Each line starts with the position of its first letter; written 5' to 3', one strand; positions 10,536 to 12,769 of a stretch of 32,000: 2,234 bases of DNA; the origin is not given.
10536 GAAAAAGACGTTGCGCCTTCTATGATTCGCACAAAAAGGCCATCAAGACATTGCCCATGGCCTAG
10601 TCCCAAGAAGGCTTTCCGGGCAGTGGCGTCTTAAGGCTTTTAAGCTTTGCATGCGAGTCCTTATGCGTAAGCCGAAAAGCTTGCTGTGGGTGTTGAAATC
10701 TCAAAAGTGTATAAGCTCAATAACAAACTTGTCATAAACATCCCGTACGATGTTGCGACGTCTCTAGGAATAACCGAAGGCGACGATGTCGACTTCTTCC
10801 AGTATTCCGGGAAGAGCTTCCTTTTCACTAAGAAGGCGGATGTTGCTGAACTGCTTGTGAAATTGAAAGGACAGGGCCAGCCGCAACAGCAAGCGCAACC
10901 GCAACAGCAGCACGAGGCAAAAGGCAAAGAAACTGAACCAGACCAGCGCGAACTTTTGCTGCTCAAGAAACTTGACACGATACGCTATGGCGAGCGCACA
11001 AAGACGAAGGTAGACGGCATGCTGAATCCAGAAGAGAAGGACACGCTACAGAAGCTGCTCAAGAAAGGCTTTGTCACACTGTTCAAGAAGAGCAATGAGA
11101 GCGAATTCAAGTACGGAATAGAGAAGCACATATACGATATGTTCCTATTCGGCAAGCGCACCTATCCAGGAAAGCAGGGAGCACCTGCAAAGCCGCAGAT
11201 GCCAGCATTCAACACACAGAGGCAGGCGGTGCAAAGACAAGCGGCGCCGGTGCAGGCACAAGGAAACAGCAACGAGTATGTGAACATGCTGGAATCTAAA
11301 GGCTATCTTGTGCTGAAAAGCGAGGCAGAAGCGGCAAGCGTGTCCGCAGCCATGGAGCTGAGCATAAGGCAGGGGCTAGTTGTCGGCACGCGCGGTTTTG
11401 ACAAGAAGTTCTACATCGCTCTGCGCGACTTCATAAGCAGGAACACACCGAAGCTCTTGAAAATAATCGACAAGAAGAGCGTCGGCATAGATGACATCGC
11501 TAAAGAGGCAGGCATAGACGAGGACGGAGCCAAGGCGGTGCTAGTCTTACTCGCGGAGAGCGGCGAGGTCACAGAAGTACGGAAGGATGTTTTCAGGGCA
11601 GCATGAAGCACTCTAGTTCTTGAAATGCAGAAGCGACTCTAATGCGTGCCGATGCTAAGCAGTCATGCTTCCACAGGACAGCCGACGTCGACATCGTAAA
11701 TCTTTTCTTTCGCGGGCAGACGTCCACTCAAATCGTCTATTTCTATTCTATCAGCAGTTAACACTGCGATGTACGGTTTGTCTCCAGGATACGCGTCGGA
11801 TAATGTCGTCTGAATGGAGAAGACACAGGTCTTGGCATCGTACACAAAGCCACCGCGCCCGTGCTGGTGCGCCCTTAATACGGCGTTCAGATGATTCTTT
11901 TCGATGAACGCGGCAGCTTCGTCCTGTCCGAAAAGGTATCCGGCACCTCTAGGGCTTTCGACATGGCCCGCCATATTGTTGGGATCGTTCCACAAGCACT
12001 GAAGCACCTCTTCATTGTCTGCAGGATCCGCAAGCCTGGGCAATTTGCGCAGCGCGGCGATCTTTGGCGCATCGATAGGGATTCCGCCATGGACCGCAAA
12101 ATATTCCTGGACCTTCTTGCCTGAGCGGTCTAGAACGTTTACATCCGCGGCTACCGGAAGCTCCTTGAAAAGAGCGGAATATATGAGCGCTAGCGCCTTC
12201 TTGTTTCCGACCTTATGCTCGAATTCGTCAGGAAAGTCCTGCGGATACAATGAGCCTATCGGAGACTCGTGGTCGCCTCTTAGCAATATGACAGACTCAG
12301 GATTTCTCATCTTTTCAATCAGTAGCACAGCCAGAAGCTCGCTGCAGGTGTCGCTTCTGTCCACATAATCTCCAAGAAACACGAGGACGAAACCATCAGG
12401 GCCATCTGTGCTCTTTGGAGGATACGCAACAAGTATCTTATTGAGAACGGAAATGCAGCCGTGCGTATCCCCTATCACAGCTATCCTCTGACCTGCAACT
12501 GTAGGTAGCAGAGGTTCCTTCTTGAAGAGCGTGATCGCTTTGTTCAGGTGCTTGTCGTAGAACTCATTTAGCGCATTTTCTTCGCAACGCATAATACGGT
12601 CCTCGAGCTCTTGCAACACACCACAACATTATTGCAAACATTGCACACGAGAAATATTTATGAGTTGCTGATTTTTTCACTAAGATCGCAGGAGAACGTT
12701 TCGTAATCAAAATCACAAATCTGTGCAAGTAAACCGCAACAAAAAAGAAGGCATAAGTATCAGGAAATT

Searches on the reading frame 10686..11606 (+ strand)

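Call 25: search_protein_families(library=pfam, proteins=[window:10686-11606:+], max_evalue=0.01)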
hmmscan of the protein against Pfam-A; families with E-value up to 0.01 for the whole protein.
window:10686-11606:+ (306 aa): 3 families
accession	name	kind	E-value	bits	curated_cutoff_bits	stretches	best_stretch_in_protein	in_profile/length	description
PF04014.23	MazE_antitoxin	-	0.00087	19.6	24.7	1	10-38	3-31/48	Antidote-toxin recognition MazE, bacterial antitoxin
PF22798.2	DUF5817_CT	-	0.0032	17.7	29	0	271-299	21-49/54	DUF5817, C-terminal domain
PF01978.25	TrmB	-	0.0085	16.4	25.6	0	261-299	18-56/68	Sugar-specific transcriptional regulator TrmB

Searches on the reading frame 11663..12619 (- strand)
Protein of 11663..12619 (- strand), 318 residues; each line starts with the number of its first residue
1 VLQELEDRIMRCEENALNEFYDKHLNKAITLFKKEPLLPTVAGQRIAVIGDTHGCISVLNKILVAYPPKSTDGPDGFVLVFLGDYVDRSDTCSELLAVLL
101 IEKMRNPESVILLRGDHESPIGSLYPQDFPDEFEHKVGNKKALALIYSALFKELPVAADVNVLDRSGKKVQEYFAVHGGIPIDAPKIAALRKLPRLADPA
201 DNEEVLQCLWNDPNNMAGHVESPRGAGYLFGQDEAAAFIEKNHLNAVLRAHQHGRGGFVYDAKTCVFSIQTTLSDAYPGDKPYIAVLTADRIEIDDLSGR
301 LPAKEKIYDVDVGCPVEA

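Call 10: search_protein_families(library=pfam, proteins=[window:11663-12619:-])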
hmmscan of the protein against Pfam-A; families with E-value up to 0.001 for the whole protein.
window:11663-12619:- (318 aa): 1 family
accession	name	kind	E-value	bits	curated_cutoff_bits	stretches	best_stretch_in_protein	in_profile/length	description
PF00149.33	Metallophos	-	2.2e-25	90.7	21.5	1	45-254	2-190/191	Calcineurin-like phosphoesterase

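Call 11: search_protein_families(library=ncbifam, proteins=[window:11663-12619:-])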
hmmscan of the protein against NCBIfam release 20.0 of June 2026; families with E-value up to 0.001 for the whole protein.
window:11663-12619:- (318 aa): 1 family
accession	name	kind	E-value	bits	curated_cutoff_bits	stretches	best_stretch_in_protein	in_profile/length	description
TIGR04075.1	bacter_Pnkp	equivalog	2.9e-05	22.4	750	1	47-119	183-263/851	polynucleotide kinase-phosphatase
